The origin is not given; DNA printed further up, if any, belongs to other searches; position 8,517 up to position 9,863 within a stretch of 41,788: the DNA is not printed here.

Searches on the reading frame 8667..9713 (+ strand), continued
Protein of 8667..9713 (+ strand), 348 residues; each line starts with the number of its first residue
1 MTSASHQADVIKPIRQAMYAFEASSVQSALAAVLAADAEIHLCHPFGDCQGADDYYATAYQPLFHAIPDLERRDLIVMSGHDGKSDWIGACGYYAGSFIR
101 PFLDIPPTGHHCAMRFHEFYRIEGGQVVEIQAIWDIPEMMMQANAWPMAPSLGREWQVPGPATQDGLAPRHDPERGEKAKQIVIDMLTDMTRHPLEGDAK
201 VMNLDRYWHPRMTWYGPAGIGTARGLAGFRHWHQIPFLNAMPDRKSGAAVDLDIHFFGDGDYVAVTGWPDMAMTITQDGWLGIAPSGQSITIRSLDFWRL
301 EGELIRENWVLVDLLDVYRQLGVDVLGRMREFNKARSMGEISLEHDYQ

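Call 45: predict_structure(alignment_id=A1)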
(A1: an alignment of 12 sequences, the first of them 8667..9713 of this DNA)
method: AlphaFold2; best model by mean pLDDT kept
length: 348 residues; sequences in the alignment: 12
mean_pLDDT: 76.5   pTM: 0.81
mean pLDDT of the five models: 76.5, 75.7, 74.7, 74.0, 69.6
residues with pLDDT >= 90: 90; 70-90: 153; 50-70: 50; < 50: 55
segments of 3 or more residues with pLDDT < 50: 1-5, 150-158, 193-195, 197-201, 217-240, 246-250, 345-348
pLDDT, mean of each block of 10 residues (from residue 1): 57 88 91 95 94 95 93 86 88 91 91 91 93 90 77 44 57 87 79 48 68 57 38 40 51 77 78 70 75 84 84 86 88 86 57
secondary structure, 60 per line:
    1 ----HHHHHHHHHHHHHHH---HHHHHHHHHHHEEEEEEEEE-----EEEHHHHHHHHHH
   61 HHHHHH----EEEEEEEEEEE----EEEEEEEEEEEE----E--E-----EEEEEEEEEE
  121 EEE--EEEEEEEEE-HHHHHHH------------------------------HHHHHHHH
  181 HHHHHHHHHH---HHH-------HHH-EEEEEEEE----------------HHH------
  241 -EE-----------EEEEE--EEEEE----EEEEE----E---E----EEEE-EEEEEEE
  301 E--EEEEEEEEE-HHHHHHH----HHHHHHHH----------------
elements in order: H5-19 H23-33 E34-42 E48-50 H51-66 E71-81 E86-97 E111-123 E126-134 H136-142 H173-190 E208-215 E255-259 E262-266 E271-275 E289-292 E294-301 E304-312 H314-320 H325-332

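Call 47: fold_search(model_id=the predicted structure, library=pdb)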
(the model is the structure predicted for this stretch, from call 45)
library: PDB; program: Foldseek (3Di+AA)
matches with E <= 10: 1109; with E <= 0.001: 372
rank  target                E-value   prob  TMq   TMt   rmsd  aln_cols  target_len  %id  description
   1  6hnn_B                4.6e-10  1.00  0.34  0.80   2.8       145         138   22  Crystal structure of wild-type IdmH, a putative polyketide cyclase from Streptomyces antibioticus (released 2019-11-06)
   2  6hnn_A                7.4e-10  1.00  0.34  0.78   2.9       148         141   22  Crystal structure of wild-type IdmH, a putative polyketide cyclase from Streptomyces antibioticus (released 2019-11-06)
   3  6hnn_F                1.2e-09  1.00  0.33  0.80   2.9       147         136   22  Crystal structure of wild-type IdmH, a putative polyketide cyclase from Streptomyces antibioticus (released 2019-11-06)
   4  4rzm_B                3.3e-09  1.00  0.32  0.38  17.9       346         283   15  Crystal structure of the Lsd19-lasalocid A complex (released 2015-01-21)
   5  6hnn_E                4.2e-09  1.00  0.34  0.80   2.8       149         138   22  Crystal structure of wild-type IdmH, a putative polyketide cyclase from Streptomyces antibioticus (released 2019-11-06)
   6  3rga                  4.7e-09  1.00  0.33  0.39  17.0       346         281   15  Crystal structure of epoxide hydrolase for polyether lasalocid A biosynthesis (released 2012-03-07)
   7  6hnn_D                6.0e-09  1.00  0.34  0.79   2.9       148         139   22  Crystal structure of wild-type IdmH, a putative polyketide cyclase from Streptomyces antibioticus (released 2019-11-06)
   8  4rzm_A                1.1e-08  1.00  0.30  0.37  16.9       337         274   15  Crystal structure of the Lsd19-lasalocid A complex (released 2015-01-21)
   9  8kaa_A                1.9e-08  1.00  0.33  0.80   3.4       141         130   16  Crystal Structure of ChaU a ester cyclase from Streptomyces chartreusis (released 2024-08-07)
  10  9kw6_B                2.2e-08  1.00  0.31  0.38  15.9       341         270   12  Polyether epoxide hydrolase MonBI-MonBII complex (released 2025-12-10)
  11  3kkg                  2.5e-08  1.00  0.35  0.79   2.2       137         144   16  Crystal structure of Putative SnoaL-like polyketide cyclase (YP_509242.1) from Jannaschia Sp. CCS1 at 1.40 A resolution (released 2009-12-01)
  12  9kw6_A                4.3e-08  1.00  0.31  0.38  15.7       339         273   12  Polyether epoxide hydrolase MonBI-MonBII complex (released 2025-12-10)
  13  2gey_A                5.2e-08  1.00  0.35  0.73   3.1       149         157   16  Crystal Structure of AclR a putative hydroxylase from Streptomyces galilaeus (released 2006-07-18)
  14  2gey_B                9.4e-08  1.00  0.34  0.82   2.7       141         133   16  Crystal Structure of AclR a putative hydroxylase from Streptomyces galilaeus (released 2006-07-18)
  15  2gey_C                1.1e-07  1.00  0.35  0.77   3.0       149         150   16  Crystal Structure of AclR a putative hydroxylase from Streptomyces galilaeus (released 2006-07-18)
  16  9kw6_D                1.1e-07  1.00  0.30  0.37  16.6       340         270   12  Polyether epoxide hydrolase MonBI-MonBII complex (released 2025-12-10)
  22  9kw6_C                2.9e-07  1.00  0.30  0.37  16.3       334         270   12  Polyether epoxide hydrolase MonBI-MonBII complex (released 2025-12-10)
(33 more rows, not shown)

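Call 54: search_dna_similar(query=window:8667-9713:+, collection=plasmids, mode=protein, max_evalue=1e-40, max_rows=25)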
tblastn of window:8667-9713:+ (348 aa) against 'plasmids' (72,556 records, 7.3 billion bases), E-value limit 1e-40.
Records with a match: 14; places in all: 22; records where one place covers at least 80% of the query: 14.
Best place of each record, by identity: 60-80% 8; <60% 6.
By first word of the organism name: Ruegeria 4; Vibrio 2; Tritonibacter 1; Paracoccus 1; Marinovum 1; Phaeobacter 1; Octadecabacter 1; Halobellus 1; Ensifer 1; Rhizobium 1.
By predicted mobility (MOB-suite, as given by PLSDB): non-mobilizable 12; mobilizable 1; conjugative 1.
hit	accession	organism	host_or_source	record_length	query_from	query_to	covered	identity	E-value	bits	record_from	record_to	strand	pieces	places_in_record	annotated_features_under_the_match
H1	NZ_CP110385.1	Tritonibacter mobilis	-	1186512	1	345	99%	62.1%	2e-135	432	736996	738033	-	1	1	record has no annotation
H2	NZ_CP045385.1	Ruegeria sp. THAF33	pure culture,Surface of a polyethylene ...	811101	5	343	97%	63.0%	9e-137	436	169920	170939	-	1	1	ester cyclase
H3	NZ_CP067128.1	Paracoccus alcaliphilus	whole organism,soil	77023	1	343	99%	62.1%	1e-133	427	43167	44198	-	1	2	ester cyclase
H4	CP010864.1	Marinovum algicola DG 898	-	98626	1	343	99%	62.0%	1e-134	429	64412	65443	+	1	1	putative ester cyclase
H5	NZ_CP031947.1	Ruegeria sp. AD91A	-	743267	5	343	97%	62.8%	1e-137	438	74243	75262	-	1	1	ester cyclase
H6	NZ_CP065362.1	Ruegeria sp. SCSIO 43209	Galaxea fascicularis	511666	5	343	97%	62.2%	1e-134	429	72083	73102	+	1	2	ester cyclase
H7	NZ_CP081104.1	Ruegeria conchae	-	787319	5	343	97%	60.1%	7e-127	407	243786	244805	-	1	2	ester cyclase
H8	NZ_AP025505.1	Vibrio pelagius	-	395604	1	336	97%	55.3%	1e-115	375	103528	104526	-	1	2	ester cyclase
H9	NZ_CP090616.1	Vibrio pelagius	single cell,surface seawater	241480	1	336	97%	54.4%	9e-114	370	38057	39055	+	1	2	ester cyclase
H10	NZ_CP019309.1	Phaeobacter inhibens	Single cell,seawater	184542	52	343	84%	61.0%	1e-112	367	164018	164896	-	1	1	none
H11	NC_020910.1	Octadecabacter arcticus 238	150 km offshore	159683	40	348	89%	57.2%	8e-114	370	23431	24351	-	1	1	ester cyclase | SDR family oxidoreductase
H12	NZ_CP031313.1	Halobellus limi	Cell culture,Taibei marine solar ...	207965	41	331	84%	41.1%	7e-65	229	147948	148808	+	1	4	ester cyclase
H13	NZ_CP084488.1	Ensifer adhaerens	cellculture,soil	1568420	43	332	83%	39.6%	5e-65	229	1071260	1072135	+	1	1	none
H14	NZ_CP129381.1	Rhizobium sp. SSA_523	single cell,Sea water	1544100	39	332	84%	36.7%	1e-48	182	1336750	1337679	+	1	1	none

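Call 55: get_annotated_region(hit=H4, flank=11000)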
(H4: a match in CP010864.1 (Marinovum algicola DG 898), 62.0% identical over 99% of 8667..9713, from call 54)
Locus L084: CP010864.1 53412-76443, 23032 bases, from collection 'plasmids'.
description: Marinovum algicola DG 898 plasmid pMaD9, complete sequence
organism: Marinovum algicola DG 898 (NCBI taxid 988812)
taxonomy: Bacteria; Pseudomonadota; Alphaproteobacteria; Rhodobacterales; Roseobacteraceae; Marinovum; Marinovum algicola; Marinovum algicola DG 898
host: -; source: -; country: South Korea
typing (MOB-suite, as given by PLSDB): non-mobilizable
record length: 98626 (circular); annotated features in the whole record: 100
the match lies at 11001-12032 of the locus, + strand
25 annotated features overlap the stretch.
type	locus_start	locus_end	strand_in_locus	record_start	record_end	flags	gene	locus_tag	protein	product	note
CDS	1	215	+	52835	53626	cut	-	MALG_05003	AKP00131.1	hypothetical protein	-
CDS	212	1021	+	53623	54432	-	-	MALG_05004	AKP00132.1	putative hydrolase or acyltransferase (alpha/beta hydrolase superfamily)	-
CDS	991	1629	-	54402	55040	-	-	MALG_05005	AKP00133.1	Glutathione S-transferase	-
CDS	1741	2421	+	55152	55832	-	-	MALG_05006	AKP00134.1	Transcriptional regulator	-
CDS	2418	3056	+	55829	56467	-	-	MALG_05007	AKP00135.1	Glutathione S-transferase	-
CDS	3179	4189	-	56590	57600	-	-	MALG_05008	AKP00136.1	hypothetical protein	-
CDS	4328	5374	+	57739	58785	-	-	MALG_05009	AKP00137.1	Glycerol-3-phosphate ABC transporter, ATP-binding protein UgpC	-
CDS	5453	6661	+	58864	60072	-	-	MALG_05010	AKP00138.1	Maltose/maltodextrin ABC transporter, substrate binding protein periplasmic protein MalE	-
CDS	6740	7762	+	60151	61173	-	-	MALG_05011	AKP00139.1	ABC-type sugar transport system, permease component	-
CDS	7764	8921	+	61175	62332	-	-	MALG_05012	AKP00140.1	Various polyols ABC transporter, permease component 2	-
CDS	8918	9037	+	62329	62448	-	-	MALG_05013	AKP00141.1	hypothetical protein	-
CDS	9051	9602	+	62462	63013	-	-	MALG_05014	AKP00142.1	putative ester cyclase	-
CDS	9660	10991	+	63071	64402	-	-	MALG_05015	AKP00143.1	Histidinol dehydrogenase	-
CDS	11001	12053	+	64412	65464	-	-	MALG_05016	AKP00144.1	putative ester cyclase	-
CDS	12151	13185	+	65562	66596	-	-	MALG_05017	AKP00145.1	Transcriptional regulator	-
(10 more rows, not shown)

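Call 56: get_annotated_region(hit=H8, flank=14000)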
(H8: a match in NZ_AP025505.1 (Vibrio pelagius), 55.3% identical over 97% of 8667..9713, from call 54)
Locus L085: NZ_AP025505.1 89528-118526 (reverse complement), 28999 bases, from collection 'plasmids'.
description: Vibrio pelagius strain ATCC 25916 plasmid pATCC25916, complete sequence
organism: Vibrio pelagius (NCBI taxid 28169)
taxonomy: Bacteria; Pseudomonadota; Gammaproteobacteria; Vibrionales; Vibrionaceae; Vibrio; Vibrio pelagius
host: -; source: -; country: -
typing (MOB-suite, as given by PLSDB): non-mobilizable
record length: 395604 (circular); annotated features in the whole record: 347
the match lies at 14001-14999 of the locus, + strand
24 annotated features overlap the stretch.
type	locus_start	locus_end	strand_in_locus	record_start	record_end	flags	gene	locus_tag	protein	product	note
CDS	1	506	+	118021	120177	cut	-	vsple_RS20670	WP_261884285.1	TonB-dependent siderophore receptor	GO:0015891 - siderophore transport [Evidence IEA]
CDS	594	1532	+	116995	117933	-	-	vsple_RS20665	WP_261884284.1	Fe(3+) dicitrate ABC transporter substrate-binding protein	-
CDS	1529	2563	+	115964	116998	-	-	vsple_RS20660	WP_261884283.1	iron chelate uptake ABC transporter family permease subunit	-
CDS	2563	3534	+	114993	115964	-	-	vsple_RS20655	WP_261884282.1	iron chelate uptake ABC transporter family permease subunit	-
CDS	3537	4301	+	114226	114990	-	fecE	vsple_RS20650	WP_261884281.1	Fe(3+) dicitrate ABC transporter ATP-binding protein FecE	-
CDS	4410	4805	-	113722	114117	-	-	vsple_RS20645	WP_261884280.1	DUF2391 family protein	-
CDS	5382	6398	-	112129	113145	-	-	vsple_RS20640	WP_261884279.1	nuclear transport factor 2 family protein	-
CDS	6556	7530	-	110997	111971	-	-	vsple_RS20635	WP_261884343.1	ester cyclase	GO:0030638 - polyketide metabolic process [Evidence IEA]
CDS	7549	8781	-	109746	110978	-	-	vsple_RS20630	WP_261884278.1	carbohydrate ABC transporter permease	GO:0008643 - carbohydrate transport [Evidence IEA]; GO:0055085 - transmembrane transport [Evidence IEA]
CDS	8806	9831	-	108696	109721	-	-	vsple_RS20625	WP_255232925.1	sugar ABC transporter permease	-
CDS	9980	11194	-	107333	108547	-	-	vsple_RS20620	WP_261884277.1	extracellular solute-binding protein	-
CDS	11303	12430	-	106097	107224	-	-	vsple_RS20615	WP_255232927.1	ABC transporter ATP-binding protein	-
CDS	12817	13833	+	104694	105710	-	-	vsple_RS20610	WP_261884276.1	ester cyclase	GO:0030638 - polyketide metabolic process [Evidence IEA]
CDS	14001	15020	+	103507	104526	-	-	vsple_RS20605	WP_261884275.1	ester cyclase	GO:0030638 - polyketide metabolic process [Evidence IEA]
CDS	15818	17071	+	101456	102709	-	-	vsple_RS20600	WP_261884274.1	sarcosine oxidase subunit beta family protein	GO:0046653 - tetrahydrofolate metabolic process [Evidence IEA]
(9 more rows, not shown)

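Call 58: get_annotated_region(hit=H12, flank=14000)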
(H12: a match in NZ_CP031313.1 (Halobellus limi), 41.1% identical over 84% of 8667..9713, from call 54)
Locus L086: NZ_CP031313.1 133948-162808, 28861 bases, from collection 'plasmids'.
description: Halobellus limi strain CGMCC 1.10331 plasmid unnamed2, complete sequence
organism: Halobellus limi (NCBI taxid 699433)
taxonomy: Archaea; Euryarchaeota; Halobacteria; Halobacteriales; Haloferacaceae; Halobellus; Halobellus limi
host: -; source: Cell culture,Taibei marine solar saltern near Lianyungang city; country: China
typing (MOB-suite, as given by PLSDB): non-mobilizable
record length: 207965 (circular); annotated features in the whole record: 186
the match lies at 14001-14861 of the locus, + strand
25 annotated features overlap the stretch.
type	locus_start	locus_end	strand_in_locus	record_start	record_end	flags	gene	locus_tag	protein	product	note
CDS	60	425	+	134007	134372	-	-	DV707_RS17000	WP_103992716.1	VOC family protein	-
CDS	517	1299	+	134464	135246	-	-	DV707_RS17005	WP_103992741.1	aldolase/citrate lyase family protein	-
CDS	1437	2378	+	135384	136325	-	-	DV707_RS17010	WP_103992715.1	VOC family protein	-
CDS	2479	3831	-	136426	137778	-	-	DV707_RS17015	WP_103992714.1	aminomethyltransferase family protein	-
CDS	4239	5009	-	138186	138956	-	-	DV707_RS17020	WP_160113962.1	IclR family transcriptional regulator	GO:0006355 - regulation of DNA-templated transcription [Evidence IEA]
CDS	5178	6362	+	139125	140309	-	-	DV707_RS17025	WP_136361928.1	extracellular solute-binding protein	-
CDS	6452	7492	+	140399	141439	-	-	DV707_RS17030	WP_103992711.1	ABC transporter ATP-binding protein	-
CDS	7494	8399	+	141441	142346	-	-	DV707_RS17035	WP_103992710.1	ABC transporter permease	GO:0055085 - transmembrane transport [Evidence IEA]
CDS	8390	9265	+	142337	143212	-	-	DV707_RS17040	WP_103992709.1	ABC transporter permease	GO:0055085 - transmembrane transport [Evidence IEA]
CDS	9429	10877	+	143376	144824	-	aldA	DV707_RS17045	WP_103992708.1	aldehyde dehydrogenase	-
CDS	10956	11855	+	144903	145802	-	-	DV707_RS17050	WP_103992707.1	NAD(P)-dependent oxidoreductase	-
CDS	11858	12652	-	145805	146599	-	-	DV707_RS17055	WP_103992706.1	MBL fold metallo-hydrolase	-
CDS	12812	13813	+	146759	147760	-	-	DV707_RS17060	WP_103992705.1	ester cyclase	GO:0030638 - polyketide metabolic process [Evidence IEA]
CDS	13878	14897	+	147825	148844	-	-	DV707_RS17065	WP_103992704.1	ester cyclase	GO:0030638 - polyketide metabolic process [Evidence IEA]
CDS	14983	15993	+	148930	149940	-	-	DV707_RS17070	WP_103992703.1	ester cyclase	GO:0030638 - polyketide metabolic process [Evidence IEA]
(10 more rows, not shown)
